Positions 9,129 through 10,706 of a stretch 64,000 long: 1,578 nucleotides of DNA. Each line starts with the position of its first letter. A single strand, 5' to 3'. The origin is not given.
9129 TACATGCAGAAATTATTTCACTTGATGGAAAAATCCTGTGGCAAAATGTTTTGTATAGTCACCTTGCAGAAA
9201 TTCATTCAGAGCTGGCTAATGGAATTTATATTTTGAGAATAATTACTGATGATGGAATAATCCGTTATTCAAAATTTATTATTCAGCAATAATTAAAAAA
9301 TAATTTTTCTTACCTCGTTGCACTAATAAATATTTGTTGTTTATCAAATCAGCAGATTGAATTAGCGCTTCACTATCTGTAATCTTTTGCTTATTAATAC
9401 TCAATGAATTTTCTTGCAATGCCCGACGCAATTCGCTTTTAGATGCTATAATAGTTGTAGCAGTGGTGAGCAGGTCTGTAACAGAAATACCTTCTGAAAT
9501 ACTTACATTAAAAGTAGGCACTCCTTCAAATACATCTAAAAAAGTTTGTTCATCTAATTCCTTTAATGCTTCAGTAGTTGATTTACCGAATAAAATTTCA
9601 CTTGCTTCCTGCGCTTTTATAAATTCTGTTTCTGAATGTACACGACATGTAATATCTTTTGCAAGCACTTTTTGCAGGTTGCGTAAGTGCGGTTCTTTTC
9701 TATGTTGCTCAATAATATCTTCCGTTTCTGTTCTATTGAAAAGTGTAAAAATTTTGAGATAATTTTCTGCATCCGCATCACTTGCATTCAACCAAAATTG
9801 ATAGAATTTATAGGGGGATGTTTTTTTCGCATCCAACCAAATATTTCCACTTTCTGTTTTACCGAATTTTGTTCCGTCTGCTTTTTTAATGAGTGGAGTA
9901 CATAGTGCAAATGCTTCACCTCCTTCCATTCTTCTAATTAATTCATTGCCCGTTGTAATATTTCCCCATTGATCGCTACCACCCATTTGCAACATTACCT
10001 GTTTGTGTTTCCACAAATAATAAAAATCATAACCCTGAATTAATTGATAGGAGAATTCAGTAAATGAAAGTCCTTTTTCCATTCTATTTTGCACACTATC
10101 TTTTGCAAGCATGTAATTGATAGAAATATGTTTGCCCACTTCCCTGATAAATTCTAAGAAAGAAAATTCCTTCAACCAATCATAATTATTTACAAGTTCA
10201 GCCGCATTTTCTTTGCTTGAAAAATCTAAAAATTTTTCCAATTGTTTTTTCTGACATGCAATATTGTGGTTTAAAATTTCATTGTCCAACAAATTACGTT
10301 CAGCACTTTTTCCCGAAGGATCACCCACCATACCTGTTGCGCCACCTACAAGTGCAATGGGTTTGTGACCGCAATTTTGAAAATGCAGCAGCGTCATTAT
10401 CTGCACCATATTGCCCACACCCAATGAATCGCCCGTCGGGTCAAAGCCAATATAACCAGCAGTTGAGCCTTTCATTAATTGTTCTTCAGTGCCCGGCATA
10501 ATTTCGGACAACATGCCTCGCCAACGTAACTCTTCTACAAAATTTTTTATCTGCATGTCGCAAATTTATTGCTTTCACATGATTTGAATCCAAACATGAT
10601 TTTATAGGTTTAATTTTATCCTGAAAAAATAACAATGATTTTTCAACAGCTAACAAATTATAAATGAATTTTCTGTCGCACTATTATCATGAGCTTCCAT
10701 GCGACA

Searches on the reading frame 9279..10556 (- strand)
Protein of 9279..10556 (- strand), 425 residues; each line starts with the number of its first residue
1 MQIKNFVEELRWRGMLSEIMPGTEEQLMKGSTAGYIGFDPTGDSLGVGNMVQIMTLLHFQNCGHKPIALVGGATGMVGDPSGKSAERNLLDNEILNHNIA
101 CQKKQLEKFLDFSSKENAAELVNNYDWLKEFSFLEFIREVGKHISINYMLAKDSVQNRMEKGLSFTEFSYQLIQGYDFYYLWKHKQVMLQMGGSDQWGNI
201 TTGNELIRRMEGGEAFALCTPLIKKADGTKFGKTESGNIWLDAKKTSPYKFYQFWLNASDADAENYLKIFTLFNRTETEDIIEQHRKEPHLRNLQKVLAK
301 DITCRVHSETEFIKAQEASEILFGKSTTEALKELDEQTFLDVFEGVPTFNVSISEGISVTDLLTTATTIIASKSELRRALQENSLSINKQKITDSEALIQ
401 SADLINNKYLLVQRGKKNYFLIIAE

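Call 97: search_protein_families(library=pfam, proteins=[window:9279-10556:-], max_evalue=0.0001)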
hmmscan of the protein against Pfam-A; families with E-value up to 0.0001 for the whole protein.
window:9279-10556:- (425 aa): 2 families
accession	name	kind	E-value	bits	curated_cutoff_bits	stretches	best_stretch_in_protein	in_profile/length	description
PF00579.31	tRNA-synt_1b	-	1.9e-77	260.9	21.1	1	33-323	7-291/292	tRNA synthetases class I (W and Y)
PF22421.1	SYY_C-terminal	-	2.6e-17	62.9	27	1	341-422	4-83/83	Tyrosine--tRNA ligase SYY-like C-terminal domain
